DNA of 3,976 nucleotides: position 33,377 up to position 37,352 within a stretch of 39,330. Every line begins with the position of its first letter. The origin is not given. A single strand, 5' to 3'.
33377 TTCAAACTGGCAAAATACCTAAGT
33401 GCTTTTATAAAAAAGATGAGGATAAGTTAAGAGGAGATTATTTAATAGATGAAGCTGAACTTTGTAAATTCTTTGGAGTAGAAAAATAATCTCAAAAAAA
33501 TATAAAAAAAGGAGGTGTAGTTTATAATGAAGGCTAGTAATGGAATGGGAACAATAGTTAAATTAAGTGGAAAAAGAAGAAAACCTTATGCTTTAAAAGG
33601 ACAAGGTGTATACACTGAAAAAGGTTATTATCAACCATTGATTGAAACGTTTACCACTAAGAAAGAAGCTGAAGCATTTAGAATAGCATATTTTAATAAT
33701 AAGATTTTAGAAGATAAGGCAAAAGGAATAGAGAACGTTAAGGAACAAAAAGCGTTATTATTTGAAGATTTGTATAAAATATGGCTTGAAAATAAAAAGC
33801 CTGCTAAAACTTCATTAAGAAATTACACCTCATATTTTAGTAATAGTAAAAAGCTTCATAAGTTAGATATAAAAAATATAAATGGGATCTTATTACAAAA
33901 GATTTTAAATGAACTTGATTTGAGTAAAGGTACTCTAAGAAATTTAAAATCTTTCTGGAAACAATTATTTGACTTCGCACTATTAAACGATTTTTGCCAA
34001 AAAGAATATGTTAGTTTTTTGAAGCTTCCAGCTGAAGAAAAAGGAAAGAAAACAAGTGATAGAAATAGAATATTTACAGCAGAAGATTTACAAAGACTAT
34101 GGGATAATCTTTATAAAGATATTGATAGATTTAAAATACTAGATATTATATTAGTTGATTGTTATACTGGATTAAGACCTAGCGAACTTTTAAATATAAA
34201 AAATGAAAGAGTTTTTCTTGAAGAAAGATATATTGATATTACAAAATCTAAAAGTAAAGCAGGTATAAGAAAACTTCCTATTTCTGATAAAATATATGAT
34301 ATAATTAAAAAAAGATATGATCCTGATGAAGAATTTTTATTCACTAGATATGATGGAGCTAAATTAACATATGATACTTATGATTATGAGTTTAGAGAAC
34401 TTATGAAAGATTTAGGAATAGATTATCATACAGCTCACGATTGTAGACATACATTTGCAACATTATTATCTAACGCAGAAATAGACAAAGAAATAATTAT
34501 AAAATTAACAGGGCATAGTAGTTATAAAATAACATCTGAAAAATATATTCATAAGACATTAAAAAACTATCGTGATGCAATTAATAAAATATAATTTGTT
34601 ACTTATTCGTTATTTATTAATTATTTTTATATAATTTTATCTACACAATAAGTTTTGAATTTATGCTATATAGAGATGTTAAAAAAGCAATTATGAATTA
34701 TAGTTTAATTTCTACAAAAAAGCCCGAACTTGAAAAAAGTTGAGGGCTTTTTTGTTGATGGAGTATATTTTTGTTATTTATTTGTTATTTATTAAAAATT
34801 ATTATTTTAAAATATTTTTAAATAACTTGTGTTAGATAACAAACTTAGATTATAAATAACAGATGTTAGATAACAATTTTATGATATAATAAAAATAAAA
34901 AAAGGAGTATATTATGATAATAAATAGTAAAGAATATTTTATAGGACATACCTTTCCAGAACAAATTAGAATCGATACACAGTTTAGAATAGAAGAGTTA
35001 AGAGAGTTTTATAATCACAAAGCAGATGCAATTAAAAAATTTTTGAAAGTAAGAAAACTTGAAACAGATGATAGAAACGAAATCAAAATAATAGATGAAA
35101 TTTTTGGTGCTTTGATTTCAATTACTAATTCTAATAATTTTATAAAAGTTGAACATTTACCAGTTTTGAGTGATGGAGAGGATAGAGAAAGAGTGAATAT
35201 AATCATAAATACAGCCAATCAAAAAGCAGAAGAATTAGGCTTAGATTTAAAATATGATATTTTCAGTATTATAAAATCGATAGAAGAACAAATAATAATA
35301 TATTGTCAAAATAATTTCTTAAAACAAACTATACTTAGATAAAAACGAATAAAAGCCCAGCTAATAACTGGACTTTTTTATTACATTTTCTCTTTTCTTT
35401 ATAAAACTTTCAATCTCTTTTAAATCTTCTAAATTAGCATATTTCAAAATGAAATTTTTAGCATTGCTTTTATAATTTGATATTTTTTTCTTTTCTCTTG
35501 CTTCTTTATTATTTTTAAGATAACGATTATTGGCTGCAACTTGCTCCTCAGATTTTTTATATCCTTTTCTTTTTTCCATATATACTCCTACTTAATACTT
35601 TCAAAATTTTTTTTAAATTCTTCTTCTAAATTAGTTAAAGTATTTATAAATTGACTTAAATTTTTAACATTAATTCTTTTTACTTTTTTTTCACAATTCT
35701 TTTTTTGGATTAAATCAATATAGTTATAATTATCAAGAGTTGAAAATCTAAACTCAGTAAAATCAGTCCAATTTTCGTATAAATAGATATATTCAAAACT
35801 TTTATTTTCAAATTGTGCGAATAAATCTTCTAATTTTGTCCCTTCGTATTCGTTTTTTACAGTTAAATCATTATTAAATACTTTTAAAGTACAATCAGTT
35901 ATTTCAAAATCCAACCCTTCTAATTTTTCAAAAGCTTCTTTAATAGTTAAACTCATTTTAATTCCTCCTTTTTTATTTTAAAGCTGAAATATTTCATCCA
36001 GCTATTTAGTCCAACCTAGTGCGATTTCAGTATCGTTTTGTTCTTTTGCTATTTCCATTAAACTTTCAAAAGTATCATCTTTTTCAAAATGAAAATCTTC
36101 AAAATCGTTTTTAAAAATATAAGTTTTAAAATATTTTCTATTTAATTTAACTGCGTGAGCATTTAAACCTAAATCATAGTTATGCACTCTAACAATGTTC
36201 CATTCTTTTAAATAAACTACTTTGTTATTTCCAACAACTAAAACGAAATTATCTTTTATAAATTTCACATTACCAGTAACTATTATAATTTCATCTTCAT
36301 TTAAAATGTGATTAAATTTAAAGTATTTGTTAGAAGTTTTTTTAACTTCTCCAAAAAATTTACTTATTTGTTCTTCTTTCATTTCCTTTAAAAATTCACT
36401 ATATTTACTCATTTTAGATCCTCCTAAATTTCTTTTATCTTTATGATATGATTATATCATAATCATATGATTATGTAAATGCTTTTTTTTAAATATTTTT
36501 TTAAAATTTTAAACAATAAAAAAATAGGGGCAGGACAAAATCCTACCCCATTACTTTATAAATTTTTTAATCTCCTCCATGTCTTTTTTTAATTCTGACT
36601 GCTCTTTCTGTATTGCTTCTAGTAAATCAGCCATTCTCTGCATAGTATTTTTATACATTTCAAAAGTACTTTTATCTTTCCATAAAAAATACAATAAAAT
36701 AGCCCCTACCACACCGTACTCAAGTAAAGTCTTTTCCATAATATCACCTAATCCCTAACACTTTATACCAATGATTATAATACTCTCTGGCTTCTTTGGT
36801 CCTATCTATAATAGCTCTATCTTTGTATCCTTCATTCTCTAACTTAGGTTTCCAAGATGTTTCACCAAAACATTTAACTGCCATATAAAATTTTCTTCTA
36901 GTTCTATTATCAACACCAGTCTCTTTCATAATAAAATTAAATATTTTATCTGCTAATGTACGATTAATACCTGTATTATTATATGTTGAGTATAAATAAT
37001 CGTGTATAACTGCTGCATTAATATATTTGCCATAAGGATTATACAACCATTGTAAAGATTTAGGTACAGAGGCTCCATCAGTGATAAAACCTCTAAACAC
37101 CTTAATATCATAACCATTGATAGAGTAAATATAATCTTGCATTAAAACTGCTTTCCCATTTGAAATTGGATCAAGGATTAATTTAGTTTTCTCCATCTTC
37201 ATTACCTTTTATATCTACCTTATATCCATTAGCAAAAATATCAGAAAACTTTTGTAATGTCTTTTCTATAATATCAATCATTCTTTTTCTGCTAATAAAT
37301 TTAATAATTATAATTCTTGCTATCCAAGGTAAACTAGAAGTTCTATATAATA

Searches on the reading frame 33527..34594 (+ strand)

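Call 77: search_protein_families(library=phrogs, proteins=[window:33527-34594:+], max_evalue=0.001)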
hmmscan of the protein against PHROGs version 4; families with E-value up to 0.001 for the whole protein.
window:33527-34594:+ (355 aa): 3 families
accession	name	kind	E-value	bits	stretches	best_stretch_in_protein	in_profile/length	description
phrog_1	-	integration and excision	2.2e-58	200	1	31-355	130-447/611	integrase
phrog_216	-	integration and excision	1.3e-29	104.3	1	148-354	26-235/301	integrase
phrog_7685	-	integration and excision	4e-12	47.2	1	240-355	121-235/240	integrase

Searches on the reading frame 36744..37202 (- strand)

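Call 77: search_protein_families(library=phrogs, proteins=[window:36744-37202:-], max_evalue=0.001)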
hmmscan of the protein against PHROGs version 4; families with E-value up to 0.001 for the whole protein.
window:36744-37202:- (152 aa): 1 family
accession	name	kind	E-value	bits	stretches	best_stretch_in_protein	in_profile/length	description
phrog_1158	-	tail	2e-34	120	1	1-148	7-163/205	tail assembly chaperone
